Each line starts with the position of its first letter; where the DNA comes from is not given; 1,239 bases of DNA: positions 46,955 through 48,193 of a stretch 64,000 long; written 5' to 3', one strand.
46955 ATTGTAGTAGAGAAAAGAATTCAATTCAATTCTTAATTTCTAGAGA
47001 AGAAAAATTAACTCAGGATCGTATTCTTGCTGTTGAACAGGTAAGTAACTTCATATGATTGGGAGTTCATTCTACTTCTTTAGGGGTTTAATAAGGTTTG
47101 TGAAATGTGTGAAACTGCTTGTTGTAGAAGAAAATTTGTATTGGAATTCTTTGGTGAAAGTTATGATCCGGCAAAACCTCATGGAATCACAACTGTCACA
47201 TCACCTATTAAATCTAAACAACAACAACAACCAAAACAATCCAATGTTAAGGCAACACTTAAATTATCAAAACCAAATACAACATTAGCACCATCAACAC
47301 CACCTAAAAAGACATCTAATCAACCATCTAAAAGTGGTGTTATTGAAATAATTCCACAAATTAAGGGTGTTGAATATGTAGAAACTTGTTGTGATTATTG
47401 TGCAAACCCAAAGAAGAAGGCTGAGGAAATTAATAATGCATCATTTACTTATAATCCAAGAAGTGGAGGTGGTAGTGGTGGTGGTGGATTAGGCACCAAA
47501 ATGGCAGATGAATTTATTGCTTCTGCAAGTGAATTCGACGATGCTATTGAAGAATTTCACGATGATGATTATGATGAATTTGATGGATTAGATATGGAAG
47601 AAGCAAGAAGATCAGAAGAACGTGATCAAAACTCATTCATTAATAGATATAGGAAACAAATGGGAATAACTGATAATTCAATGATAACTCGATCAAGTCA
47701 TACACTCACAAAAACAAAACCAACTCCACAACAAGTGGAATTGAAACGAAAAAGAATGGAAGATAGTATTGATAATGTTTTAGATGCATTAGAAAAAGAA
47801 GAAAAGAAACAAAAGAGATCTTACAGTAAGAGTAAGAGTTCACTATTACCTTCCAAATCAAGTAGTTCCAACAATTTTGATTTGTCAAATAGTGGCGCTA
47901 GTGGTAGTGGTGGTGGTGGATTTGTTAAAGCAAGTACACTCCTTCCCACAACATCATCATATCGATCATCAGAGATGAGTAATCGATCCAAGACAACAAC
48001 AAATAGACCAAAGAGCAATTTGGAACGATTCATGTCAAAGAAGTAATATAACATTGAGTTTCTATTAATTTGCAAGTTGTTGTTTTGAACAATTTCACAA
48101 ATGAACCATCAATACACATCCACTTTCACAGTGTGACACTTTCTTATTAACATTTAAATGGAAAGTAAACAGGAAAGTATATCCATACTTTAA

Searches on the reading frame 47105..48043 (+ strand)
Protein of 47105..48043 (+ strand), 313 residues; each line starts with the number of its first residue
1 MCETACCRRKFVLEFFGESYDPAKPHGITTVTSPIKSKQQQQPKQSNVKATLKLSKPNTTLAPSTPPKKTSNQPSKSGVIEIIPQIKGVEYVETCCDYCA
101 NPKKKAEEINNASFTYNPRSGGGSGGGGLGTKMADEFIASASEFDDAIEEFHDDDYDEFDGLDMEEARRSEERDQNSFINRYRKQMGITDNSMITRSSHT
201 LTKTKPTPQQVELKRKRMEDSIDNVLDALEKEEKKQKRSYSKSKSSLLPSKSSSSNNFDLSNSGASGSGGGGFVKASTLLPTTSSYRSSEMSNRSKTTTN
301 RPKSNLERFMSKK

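Call 6: search_protein_families(library=pfam, proteins=[window:47105-48043:+], max_evalue=0.01)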
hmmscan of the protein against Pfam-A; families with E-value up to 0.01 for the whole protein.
window:47105-48043:+ (313 aa): 1 family
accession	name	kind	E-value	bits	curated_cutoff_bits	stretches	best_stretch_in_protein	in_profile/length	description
PF16124.10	RecQ_Zn_bind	-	0.0051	17.9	25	1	2-21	35-55/66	RecQ zinc-binding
